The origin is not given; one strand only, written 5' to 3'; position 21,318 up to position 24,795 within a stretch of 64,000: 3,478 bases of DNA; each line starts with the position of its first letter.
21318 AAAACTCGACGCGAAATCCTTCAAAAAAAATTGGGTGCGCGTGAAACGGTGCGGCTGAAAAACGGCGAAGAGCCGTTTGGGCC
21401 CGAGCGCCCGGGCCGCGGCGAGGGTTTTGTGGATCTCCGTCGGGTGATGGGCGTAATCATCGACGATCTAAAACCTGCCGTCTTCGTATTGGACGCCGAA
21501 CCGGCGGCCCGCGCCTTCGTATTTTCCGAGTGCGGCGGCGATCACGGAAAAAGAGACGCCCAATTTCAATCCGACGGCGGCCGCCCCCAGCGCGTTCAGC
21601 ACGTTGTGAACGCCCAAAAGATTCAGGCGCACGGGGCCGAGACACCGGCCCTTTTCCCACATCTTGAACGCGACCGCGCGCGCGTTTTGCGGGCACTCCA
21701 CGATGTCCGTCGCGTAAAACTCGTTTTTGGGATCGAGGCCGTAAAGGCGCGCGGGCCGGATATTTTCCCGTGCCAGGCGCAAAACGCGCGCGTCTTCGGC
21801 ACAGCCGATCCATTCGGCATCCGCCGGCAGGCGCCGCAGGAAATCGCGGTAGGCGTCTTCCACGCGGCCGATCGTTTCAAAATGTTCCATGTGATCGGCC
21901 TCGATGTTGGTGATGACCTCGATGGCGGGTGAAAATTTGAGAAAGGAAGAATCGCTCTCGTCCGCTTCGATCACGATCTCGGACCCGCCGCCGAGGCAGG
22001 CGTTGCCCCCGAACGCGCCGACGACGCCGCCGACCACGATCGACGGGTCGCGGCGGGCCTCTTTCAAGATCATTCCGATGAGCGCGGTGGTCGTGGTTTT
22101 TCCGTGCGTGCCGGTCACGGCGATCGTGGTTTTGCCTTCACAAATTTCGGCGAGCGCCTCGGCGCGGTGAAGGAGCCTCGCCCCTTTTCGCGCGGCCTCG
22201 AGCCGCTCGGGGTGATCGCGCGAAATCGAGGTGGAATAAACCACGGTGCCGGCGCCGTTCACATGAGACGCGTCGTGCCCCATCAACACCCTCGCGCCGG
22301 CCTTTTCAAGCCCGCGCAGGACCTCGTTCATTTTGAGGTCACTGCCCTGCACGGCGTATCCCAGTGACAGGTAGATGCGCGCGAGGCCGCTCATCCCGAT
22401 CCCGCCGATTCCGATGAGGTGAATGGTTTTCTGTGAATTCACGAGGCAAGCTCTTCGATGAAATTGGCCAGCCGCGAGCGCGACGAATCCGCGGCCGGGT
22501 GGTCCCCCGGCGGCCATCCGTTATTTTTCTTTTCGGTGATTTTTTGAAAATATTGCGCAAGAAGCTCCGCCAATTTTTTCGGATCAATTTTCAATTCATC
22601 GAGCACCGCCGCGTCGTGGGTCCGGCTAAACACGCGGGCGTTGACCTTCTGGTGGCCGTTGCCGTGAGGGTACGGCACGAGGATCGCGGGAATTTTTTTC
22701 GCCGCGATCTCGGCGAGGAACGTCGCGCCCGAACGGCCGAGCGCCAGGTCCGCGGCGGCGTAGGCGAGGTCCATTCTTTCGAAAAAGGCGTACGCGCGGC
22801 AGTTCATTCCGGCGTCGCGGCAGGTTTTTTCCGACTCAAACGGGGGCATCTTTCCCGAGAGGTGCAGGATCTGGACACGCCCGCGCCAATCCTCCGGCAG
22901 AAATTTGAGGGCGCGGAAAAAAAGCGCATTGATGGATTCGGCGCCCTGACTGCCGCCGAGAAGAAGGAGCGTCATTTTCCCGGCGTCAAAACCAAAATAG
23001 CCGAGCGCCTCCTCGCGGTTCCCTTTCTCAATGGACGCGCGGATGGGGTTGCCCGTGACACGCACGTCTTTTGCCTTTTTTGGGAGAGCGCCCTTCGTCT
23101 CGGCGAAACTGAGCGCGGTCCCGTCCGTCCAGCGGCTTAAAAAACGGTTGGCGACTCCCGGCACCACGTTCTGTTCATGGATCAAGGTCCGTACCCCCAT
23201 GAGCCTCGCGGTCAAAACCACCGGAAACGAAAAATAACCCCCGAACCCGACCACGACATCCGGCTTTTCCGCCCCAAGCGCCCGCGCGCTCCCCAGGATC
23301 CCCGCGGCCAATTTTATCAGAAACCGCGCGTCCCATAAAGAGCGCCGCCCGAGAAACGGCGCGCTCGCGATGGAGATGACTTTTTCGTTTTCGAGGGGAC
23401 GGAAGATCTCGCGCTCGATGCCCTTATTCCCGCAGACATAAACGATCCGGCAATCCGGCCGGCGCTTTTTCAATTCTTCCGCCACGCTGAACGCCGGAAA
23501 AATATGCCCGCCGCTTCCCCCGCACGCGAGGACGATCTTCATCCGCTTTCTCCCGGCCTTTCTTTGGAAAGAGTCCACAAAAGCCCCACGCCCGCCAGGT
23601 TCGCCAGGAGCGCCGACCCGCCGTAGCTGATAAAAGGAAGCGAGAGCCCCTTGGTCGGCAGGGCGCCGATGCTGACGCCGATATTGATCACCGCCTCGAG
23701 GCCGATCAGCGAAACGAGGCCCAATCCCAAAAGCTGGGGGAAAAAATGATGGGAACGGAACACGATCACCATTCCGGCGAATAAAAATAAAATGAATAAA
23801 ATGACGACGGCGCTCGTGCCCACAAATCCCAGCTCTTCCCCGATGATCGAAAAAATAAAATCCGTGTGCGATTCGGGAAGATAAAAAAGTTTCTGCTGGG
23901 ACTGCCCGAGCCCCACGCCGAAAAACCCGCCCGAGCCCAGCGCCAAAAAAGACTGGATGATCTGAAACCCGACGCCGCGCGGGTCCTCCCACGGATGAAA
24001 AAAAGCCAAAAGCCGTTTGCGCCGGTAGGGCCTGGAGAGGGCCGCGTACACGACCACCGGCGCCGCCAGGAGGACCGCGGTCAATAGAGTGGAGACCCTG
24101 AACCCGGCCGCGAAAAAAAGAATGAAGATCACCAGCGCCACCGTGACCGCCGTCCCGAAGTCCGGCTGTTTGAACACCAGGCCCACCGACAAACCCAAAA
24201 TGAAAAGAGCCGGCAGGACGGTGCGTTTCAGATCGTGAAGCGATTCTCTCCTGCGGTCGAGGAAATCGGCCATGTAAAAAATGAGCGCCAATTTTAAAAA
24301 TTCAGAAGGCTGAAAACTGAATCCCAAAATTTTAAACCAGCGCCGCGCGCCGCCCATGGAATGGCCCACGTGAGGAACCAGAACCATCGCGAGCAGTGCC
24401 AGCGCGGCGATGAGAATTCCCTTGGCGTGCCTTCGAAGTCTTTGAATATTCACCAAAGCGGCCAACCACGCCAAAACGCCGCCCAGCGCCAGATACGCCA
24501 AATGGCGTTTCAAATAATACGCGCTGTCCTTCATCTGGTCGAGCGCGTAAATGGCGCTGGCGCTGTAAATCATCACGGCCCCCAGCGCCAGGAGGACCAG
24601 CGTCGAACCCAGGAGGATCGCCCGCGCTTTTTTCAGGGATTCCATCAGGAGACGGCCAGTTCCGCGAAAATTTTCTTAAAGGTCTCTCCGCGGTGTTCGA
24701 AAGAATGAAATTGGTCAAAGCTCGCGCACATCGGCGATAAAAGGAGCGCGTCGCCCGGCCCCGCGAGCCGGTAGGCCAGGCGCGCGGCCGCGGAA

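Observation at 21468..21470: Single in-frame TAG interrupting an otherwise intact MurC-MurB fusion gene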

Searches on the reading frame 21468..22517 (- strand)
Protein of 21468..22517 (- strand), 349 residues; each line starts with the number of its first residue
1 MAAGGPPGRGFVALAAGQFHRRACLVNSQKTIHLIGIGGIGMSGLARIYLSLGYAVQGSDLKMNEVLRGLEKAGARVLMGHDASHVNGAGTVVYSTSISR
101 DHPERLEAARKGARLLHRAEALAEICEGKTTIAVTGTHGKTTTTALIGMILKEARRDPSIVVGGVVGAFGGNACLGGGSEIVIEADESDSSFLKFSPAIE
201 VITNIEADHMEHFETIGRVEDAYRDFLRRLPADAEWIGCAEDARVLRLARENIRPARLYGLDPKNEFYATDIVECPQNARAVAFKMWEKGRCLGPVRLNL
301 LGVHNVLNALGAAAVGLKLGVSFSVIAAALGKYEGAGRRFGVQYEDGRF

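Call 13: find_encoding_contigs(protein=window:21468-22517:-, flank=6000, max_places=10)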
Protein window:21468-22517:- (349 aa): no gene with exactly this product is on record in the collection.

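Call 16: find_encoding_contigs(protein=window:21471-22442:-, flank=6000, max_places=10)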
Protein seq(324 aa) (324 aa): no gene with exactly this product is on record in the collection.

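Call 35: list_cluster_members(proteins=[window:21468-22517:-, window:21468-22442:-, window:21468-22394:-, window:20196-21341:-, window:20196-21254:-, window:20196-21227:-, window:20196-21194:-, window:20196-21137:-, window:20196-21134:-, window:20196-21104:-])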
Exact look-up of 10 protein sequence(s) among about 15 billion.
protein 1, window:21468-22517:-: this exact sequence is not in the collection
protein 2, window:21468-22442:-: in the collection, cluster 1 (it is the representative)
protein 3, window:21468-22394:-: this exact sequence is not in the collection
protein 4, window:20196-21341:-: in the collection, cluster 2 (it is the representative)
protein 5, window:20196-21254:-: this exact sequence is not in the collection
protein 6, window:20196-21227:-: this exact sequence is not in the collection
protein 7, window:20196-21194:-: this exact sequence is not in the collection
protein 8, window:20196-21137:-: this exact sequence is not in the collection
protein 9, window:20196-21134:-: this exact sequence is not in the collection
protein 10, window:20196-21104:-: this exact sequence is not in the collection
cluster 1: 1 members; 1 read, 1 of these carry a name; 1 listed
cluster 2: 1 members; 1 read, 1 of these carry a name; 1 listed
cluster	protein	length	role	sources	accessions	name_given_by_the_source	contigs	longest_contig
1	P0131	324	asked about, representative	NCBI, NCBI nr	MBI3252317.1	MAG: hypothetical protein HYZ52_03210 [Candidatus Omnitrophica bacterium] | hypothetical protein [Candidatus Omnitrophota bacterium]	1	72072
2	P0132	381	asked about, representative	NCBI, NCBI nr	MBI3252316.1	MAG: UDP-N-acetylmuramate dehydrogenase [Candidatus Omnitrophica bacterium] | UDP-N-acetylmuramate dehydrogenase [Candidatus Omnitrophota bacterium]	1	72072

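Call 50: find_homologous_proteins(query=P0131, max_evalue=1e-40)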
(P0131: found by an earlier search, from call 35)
Query P0131 (324 aa): 6768 proteins with E <= 1e-40 among 8000 candidates; the best 120 are listed.
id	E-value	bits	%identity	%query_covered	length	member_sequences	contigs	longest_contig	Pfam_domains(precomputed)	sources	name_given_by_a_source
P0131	2.5e-210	715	100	100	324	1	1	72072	PF08245.19,PF01225.31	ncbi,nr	ncbi:MAG: hypothetical protein HYZ52_03210 [Candidatus Omnitrophica bacterium]|nr:hypothetical prote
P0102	9.9e-129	447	62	99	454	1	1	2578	PF02875.27,PF08245.19,PF01225.31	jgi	jgi:UDP-N-acetylmuramate--alanine ligase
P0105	4.9e-128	445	62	94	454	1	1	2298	PF02875.27,PF08245.19,PF01225.31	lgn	-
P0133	3.2e-117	410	59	98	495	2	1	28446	PF02875.27,PF08245.19,PF01225.31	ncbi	ncbi:MAG: UDP-N-acetylmuramate--L-alanine ligase, partial [Candidatus Omnitrophica bacterium CG1_02_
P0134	9.0e-115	401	59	95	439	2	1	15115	PF02875.27,PF08245.19,PF01225.31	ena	-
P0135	2.2e-109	384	56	99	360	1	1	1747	PF02875.27,PF08245.19,PF01225.31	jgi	jgi:UDP-N-acetylmuramate--alanine ligase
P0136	1.2e-108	381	55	99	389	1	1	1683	PF02875.27,PF08245.19,PF01225.31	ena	-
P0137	5.2e-106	373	63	82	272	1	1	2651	PF08245.19,PF01225.31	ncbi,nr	ncbi:MAG TPA: Mur ligase domain-containing protein, partial [Candidatus Omnitrophota bacterium]|nr:M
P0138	1.3e-105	371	65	80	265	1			PF08245.19,PF01225.31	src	-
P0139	5.1e-105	369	66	79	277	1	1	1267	PF08245.19,PF01225.31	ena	-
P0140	1.2e-101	358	54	100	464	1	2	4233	PF02875.27,PF08245.19,PF01225.31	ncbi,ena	-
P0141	1.7e-87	312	62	63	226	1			PF08245.19,PF01225.31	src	-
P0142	2.8e-86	308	64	67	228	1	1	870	PF08245.19,PF01225.31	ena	-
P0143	1.2e-80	289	46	98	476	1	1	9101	PF02875.27,PF08245.19,PF01225.31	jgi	-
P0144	1.3e-78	283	45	100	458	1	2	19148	PF02875.27,PF08245.19,PF01225.31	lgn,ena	-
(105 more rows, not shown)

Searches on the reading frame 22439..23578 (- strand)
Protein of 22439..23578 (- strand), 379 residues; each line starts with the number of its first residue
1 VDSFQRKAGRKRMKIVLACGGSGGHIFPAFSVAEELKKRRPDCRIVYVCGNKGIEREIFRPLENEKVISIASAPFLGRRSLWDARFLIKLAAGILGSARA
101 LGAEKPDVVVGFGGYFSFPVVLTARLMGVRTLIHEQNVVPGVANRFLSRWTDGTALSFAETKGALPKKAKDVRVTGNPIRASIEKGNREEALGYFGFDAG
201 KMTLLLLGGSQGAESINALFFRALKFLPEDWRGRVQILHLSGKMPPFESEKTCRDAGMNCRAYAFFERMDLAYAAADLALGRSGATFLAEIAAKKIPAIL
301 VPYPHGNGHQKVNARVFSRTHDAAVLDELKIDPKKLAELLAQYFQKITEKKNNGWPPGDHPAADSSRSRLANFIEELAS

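Call 23: find_encoding_contigs(protein=window:22439-23542:-, flank=8000, max_places=10)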
Protein window:22439-23542:- (367 aa): no gene with exactly this product is on record in the collection.

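Call 41: search_protein_families(library=pfam, proteins=[window:22439-23542:-], max_evalue=0.00001)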
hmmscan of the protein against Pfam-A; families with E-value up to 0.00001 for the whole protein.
window:22439-23542:- (367 aa): 2 families
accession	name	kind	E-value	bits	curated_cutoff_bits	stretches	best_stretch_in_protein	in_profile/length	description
PF04101.22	Glyco_tran_28_C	-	3.6e-29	102.4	22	1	191-340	1-149/166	Glycosyltransferase family 28 C-terminal domain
PF03033.26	Glyco_transf_28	-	5.7e-28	98.2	26.2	1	3-141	1-136/139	Glycosyltransferase family 28 N-terminal domain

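Call 49: find_encoding_contigs(protein=window:22439-23578:-, flank=5000, max_places=5)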
Protein window:22439-23578:- (379 aa): no gene with exactly this product is on record in the collection.

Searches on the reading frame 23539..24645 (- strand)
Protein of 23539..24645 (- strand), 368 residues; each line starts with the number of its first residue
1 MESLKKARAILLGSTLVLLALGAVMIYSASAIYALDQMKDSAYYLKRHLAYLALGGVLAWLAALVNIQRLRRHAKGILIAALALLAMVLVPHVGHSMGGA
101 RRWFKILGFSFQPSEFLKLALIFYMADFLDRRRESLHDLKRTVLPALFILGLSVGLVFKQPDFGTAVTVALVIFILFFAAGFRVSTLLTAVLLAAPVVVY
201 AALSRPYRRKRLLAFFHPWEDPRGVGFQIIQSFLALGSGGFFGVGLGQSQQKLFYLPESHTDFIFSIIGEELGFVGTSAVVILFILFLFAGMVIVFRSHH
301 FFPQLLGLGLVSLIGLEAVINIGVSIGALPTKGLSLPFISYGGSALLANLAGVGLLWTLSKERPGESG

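Call 19: find_encoding_contigs(protein=window:23539-24645:-, flank=8000, max_places=10)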
Protein window:23539-24645:- (368 aa): no gene with exactly this product is on record in the collection.

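Call 41: search_protein_families(library=pfam, proteins=[window:23539-24645:-], max_evalue=0.00001)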
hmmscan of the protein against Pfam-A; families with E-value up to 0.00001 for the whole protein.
window:23539-24645:- (368 aa): 1 family
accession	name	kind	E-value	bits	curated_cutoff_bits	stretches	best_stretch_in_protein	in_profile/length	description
PF01098.24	FTSW_RODA_SPOVE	-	1.5e-110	370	26.4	1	15-362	7-353/356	Cell cycle protein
